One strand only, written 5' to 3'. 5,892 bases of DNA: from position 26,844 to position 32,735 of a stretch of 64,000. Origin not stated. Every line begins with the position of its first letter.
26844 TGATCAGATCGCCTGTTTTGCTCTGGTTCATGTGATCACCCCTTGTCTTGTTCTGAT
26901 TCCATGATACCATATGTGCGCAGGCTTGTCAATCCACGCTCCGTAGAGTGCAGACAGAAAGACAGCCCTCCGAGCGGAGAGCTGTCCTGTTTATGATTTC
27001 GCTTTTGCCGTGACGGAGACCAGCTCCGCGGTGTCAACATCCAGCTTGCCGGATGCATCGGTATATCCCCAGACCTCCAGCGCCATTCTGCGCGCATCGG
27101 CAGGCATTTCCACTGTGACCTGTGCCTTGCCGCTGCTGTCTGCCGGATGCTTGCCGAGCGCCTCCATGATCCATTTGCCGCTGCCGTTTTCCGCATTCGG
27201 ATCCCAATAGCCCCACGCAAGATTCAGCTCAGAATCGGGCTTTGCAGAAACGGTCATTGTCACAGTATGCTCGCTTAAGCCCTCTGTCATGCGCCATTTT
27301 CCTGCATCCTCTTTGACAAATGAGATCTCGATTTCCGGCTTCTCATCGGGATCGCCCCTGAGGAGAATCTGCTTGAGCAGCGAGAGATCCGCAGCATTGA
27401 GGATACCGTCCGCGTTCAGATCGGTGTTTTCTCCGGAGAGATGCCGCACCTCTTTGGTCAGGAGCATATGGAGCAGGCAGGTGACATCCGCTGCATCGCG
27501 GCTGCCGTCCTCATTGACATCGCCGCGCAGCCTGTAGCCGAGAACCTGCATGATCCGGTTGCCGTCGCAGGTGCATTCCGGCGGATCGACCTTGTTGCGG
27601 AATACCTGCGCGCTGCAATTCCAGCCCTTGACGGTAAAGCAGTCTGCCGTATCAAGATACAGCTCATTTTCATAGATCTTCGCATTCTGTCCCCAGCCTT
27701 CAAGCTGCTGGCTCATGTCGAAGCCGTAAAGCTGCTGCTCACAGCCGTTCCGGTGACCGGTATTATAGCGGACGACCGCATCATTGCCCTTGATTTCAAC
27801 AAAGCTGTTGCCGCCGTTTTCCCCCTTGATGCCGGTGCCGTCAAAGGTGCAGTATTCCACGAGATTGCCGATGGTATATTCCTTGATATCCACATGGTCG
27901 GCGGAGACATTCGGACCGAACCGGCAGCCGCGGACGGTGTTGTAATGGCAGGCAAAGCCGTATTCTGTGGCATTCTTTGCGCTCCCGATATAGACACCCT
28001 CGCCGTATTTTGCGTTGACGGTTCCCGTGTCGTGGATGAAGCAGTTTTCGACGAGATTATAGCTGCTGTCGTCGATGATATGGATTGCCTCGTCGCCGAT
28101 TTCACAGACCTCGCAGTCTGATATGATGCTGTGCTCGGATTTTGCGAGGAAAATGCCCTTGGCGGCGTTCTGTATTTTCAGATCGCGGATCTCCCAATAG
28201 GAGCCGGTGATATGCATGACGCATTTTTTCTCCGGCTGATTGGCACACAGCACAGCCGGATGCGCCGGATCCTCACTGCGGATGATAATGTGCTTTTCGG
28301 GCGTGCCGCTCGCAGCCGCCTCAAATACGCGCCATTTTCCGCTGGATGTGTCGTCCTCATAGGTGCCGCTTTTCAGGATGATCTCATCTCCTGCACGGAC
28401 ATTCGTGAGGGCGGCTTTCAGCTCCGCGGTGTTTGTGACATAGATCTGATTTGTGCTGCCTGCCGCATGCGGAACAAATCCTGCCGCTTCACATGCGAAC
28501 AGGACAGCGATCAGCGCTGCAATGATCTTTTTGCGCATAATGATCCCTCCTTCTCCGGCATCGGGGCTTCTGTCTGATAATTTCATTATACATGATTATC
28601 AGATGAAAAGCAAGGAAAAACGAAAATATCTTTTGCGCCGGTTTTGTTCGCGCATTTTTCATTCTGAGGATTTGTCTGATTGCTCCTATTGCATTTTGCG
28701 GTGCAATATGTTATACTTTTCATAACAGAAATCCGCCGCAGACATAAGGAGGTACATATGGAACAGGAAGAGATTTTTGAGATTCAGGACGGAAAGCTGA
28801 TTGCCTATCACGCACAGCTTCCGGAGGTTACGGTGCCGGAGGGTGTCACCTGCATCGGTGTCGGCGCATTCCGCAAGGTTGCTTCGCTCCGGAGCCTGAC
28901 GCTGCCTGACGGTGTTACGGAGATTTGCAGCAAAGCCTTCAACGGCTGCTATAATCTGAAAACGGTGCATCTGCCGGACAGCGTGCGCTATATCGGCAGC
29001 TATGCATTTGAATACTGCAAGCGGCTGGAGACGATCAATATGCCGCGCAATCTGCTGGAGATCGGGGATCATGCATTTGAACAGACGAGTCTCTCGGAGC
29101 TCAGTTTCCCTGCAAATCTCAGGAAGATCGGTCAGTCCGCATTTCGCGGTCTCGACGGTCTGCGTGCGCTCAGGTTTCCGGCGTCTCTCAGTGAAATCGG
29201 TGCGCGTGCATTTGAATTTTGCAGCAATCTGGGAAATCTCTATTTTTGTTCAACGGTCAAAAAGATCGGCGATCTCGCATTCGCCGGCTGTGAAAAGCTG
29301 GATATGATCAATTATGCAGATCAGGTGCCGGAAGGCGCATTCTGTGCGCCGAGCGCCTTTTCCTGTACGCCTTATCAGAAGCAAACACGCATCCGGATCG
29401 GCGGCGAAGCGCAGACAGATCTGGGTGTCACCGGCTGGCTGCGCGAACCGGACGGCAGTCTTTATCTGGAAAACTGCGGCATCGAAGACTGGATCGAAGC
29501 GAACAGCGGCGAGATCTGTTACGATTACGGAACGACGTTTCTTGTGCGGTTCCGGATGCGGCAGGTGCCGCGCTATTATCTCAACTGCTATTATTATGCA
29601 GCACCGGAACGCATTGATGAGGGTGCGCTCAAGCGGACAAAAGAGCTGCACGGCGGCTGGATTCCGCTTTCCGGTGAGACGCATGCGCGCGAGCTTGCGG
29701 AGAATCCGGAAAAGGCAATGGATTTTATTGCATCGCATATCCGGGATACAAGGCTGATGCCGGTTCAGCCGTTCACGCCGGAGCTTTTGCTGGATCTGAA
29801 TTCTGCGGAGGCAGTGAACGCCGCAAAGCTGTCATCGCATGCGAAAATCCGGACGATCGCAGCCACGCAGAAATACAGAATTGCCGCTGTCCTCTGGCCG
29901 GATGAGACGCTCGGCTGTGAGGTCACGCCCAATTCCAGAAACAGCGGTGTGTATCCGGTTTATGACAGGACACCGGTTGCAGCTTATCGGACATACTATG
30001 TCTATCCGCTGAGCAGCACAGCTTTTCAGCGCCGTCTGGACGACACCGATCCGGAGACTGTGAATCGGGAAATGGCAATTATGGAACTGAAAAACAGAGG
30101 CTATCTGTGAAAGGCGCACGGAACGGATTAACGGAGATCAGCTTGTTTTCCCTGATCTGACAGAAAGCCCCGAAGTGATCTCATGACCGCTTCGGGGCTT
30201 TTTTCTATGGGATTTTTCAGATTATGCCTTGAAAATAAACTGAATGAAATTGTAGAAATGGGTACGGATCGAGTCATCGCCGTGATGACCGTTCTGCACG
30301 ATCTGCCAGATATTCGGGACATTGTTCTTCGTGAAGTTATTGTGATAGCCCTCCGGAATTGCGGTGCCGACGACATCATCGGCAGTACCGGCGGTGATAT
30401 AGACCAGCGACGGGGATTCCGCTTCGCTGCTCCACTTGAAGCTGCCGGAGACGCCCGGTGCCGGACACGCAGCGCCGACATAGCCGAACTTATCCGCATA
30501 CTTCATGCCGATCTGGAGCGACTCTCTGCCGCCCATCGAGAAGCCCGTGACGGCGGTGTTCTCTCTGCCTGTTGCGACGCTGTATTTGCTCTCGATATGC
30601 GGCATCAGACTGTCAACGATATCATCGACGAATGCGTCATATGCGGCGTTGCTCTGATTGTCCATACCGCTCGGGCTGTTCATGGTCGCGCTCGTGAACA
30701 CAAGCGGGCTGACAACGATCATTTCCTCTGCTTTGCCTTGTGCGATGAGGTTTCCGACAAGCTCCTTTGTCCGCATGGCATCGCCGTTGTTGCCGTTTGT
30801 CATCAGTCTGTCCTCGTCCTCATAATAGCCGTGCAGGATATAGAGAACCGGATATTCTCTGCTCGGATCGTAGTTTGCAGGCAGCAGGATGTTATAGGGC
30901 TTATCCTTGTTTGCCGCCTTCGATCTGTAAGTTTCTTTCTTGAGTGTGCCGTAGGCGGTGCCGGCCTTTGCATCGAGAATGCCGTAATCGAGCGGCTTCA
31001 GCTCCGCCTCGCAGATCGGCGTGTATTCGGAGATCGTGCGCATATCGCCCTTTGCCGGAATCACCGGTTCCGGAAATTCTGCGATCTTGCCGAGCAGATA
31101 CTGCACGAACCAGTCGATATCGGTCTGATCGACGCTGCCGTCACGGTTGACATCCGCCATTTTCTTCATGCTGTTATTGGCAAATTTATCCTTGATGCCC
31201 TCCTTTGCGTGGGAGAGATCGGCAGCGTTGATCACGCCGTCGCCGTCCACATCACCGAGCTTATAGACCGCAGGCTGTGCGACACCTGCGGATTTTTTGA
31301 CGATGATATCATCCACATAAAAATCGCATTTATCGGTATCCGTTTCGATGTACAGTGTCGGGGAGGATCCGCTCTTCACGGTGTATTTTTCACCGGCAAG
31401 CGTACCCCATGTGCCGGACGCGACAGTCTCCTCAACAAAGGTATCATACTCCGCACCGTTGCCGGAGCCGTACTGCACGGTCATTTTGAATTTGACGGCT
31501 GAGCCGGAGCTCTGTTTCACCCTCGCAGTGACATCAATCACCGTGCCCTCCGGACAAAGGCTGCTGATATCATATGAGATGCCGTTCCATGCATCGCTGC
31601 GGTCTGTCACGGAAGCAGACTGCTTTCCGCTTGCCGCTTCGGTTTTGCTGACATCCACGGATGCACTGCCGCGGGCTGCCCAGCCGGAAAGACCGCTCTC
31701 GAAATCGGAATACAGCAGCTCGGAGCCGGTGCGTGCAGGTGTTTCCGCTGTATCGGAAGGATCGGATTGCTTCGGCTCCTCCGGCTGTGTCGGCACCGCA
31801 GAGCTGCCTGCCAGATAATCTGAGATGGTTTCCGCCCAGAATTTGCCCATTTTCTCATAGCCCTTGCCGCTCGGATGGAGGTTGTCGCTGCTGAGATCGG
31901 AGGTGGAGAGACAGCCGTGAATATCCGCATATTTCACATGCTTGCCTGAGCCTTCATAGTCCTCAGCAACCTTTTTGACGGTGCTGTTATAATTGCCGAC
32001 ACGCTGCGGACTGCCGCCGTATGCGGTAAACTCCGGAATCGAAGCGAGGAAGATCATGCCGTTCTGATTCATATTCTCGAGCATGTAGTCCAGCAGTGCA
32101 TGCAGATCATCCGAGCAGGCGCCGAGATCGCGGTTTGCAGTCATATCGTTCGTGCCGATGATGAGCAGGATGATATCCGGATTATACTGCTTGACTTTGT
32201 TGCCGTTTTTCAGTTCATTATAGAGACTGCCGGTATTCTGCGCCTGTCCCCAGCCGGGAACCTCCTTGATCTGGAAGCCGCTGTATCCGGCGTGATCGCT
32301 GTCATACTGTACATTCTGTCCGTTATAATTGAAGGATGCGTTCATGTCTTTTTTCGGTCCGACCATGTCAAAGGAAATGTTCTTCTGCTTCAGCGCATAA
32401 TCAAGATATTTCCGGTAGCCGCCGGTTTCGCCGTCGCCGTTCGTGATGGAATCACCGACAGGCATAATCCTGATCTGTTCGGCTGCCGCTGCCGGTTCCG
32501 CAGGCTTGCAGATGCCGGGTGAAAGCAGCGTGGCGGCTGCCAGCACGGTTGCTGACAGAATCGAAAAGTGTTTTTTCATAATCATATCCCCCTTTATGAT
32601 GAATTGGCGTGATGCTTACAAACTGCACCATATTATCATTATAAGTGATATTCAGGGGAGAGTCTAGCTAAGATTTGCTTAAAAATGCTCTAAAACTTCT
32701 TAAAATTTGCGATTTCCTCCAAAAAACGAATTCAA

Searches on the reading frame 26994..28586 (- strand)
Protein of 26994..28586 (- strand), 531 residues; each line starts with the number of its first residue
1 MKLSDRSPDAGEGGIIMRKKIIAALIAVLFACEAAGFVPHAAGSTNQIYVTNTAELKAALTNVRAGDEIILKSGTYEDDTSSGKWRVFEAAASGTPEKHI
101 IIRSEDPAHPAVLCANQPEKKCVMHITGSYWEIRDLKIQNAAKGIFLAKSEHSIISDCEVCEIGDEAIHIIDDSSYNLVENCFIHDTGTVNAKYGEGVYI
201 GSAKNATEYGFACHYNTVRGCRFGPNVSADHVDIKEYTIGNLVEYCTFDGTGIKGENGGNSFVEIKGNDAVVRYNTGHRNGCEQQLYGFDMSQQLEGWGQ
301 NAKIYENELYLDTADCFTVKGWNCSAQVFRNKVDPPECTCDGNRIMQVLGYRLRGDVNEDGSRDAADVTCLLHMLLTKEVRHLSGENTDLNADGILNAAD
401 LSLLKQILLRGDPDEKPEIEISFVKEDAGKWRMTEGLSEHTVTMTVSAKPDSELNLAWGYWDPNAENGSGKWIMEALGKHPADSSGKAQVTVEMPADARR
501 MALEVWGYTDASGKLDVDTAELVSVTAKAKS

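Call 16: search_protein_families(library=pfam, proteins=[window:26994-28586:-], max_evalue=0.001)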
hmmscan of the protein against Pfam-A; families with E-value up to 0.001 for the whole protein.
window:26994-28586:- (531 aa): 4 families
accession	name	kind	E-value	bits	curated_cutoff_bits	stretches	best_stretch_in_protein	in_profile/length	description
PF00404.24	Dockerin_1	-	2.8e-09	37.5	22.9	1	355-409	2-57/57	Dockerin type I domain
PF13229.12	Beta_helix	-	1.2e-08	35.2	25.9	1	125-271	4-135/158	Right handed beta helix region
PF05048.19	NosD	-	1.8e-05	24.7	23.6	1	122-195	107-181/212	Periplasmic copper-binding protein (NosD)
PF14592.12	Chondroitinas_B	-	8.9e-05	22.1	24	1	50-150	1-91/426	Chondroitinase B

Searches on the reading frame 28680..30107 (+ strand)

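Call 62: search_protein_families(library=pfam, proteins=[window:28680-30107:+], max_evalue=0.00001)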
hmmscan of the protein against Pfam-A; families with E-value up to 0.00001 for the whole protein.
window:28680-30107:+ (476 aa): 2 families
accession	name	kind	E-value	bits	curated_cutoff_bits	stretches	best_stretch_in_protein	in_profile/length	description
PF13306.12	LRR_5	-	2.8e-45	153.8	27.7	2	44-158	10-123/127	BspA type Leucine rich repeat region (6 copies)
PF13855.12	LRR_8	-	2.2e-08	34.2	27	0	70-126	3-61/61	Leucine rich repeat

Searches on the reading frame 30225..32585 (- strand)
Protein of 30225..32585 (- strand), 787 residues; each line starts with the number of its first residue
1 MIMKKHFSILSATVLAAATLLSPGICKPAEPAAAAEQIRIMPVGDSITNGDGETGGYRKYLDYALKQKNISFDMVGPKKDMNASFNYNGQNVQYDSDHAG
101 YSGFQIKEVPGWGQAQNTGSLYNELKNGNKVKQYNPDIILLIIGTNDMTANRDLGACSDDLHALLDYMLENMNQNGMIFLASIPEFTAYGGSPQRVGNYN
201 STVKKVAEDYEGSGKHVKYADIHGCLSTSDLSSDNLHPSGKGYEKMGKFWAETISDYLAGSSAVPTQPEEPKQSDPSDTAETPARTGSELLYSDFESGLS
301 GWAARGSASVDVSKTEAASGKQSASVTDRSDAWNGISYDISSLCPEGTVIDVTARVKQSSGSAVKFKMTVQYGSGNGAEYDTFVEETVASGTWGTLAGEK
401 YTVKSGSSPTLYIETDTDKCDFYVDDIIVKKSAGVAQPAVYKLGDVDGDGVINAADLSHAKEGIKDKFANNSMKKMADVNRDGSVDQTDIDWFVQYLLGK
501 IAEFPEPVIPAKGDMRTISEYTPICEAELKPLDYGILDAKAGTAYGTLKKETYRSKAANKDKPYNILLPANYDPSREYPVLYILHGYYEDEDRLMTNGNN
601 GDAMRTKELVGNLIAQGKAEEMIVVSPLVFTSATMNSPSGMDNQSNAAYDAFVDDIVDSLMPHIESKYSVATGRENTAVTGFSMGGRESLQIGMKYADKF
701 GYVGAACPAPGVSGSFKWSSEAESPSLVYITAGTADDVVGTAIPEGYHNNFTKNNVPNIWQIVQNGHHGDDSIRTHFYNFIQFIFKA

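Call 62: search_protein_families(library=pfam, proteins=[window:30225-32585:-], max_evalue=0.00001)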
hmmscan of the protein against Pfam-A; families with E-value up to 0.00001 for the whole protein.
window:30225-32585:- (787 aa): 5 families
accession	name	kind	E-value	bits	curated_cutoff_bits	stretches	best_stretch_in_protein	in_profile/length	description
PF00657.28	Lipase_GDSL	-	3.8e-20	73.4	23.6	1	40-248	1-206/208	GDSL-like Lipase/Acylhydrolase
PF00756.26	Esterase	-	1.2e-19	71.6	22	1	555-719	1-159/251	Putative esterase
PF02018.23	CBM_4_9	-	1.4e-19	71.2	25.9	1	292-417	6-134/136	Carbohydrate binding domain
PF13472.12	Lipase_GDSL_2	-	4.6e-16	60.2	32.9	1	43-244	2-177/178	GDSL-like Lipase/Acylhydrolase family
PF00404.24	Dockerin_1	-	1.2e-12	48.3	22.9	1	443-498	1-57/57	Dockerin type I domain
